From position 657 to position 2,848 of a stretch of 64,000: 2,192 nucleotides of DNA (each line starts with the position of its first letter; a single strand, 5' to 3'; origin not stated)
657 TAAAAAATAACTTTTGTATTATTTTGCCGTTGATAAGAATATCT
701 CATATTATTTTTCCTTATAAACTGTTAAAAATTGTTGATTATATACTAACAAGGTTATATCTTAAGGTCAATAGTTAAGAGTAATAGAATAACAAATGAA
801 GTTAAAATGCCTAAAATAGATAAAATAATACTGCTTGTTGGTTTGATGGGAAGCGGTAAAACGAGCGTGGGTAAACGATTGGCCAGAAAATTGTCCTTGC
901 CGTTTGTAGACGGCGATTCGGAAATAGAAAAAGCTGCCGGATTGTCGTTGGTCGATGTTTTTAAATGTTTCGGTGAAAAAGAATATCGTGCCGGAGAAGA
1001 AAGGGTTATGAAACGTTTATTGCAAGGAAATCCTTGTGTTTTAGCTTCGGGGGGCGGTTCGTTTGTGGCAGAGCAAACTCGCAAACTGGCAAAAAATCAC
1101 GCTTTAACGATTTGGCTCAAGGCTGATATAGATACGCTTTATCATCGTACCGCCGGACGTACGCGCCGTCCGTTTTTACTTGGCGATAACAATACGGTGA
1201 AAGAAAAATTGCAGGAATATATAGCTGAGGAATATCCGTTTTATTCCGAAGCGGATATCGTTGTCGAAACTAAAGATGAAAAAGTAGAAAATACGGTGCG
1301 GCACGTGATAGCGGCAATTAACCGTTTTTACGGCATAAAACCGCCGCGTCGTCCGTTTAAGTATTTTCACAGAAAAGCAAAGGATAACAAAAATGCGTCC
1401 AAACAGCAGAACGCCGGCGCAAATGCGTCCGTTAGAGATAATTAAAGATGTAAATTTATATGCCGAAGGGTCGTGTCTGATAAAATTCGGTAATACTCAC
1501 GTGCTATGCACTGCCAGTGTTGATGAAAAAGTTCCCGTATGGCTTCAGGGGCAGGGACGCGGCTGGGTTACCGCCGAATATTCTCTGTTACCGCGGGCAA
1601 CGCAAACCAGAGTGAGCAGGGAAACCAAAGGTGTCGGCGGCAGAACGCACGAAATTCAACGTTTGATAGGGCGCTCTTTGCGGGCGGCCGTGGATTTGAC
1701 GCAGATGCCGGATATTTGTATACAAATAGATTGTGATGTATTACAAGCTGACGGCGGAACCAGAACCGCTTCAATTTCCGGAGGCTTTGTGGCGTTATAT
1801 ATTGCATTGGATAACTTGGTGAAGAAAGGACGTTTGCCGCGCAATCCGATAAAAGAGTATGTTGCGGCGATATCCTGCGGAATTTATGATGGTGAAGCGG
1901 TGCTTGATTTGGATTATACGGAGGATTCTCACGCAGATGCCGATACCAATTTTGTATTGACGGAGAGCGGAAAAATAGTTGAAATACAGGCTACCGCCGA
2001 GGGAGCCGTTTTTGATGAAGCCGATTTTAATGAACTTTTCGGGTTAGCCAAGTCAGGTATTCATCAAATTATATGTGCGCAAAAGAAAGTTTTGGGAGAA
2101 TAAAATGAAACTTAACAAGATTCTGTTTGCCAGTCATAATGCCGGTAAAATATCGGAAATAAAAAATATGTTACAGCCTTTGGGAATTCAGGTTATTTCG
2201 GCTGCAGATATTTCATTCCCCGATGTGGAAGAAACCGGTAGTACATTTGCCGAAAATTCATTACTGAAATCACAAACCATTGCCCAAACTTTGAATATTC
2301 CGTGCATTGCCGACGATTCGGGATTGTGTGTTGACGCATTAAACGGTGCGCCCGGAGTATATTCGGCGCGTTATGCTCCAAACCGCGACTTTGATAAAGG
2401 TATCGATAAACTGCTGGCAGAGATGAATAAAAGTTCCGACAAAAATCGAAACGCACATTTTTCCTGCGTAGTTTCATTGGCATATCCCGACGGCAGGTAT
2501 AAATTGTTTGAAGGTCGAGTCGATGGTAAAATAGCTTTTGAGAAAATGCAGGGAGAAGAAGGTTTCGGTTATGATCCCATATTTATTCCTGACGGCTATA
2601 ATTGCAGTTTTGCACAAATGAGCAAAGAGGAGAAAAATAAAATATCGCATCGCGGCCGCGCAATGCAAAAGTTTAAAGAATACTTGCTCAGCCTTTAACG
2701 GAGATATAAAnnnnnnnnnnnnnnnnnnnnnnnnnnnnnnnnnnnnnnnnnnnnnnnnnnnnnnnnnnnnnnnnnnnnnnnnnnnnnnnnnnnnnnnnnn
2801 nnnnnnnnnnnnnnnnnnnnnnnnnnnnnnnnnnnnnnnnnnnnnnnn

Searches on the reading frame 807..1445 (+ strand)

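Call 48: search_protein_families(library=pfam, proteins=[window:807-1445:+], max_evalue=0.0001)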
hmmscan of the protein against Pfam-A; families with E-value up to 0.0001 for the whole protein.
window:807-1445:+ (212 aa): 4 families
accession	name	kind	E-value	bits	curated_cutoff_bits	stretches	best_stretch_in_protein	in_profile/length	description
PF01202.28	SKI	-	2.6e-42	145.1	22.1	1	14-171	1-158/159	Shikimate kinase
PF13238.12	AAA_18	-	5.4e-10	40.2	29.4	1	8-120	1-113/128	AAA domain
PF13189.12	Cytidylate_kin2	-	9.6e-08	32.8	28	0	8-89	2-107/176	Cytidylate kinase-like family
PF13671.12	AAA_33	-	3.8e-07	30.9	27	1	8-122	2-122/143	AAA domain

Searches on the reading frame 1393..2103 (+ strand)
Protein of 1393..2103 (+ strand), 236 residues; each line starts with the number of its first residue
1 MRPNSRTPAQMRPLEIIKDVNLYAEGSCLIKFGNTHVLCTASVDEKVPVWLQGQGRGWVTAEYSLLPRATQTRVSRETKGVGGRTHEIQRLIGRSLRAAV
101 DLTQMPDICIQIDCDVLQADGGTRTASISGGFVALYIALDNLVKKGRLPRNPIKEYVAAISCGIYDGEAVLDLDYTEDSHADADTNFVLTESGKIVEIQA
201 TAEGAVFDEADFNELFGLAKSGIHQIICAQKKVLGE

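Call 48: search_protein_families(library=pfam, proteins=[window:1393-2103:+], max_evalue=0.0001)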
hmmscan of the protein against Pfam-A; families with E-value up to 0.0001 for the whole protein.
window:1393-2103:+ (236 aa): 2 families
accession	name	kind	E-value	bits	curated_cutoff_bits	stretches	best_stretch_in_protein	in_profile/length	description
PF01138.27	RNase_PH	-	1.7e-25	90.4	25.5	1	10-138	1-127/130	3' exoribonuclease family, domain 1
PF03725.20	RNase_PH_C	-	1.6e-13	50.8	20.8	1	156-221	2-66/67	3' exoribonuclease family, domain 2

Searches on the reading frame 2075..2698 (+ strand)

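Call 48: search_protein_families(library=pfam, proteins=[window:2075-2698:+], max_evalue=0.0001)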
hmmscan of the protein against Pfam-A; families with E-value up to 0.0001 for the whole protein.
window:2075-2698:+ (207 aa): 1 family
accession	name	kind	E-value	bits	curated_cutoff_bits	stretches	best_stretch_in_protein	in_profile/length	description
PF01725.21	Ham1p_like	-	2.1e-69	233.6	22.5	1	16-203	1-186/186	Ham1 family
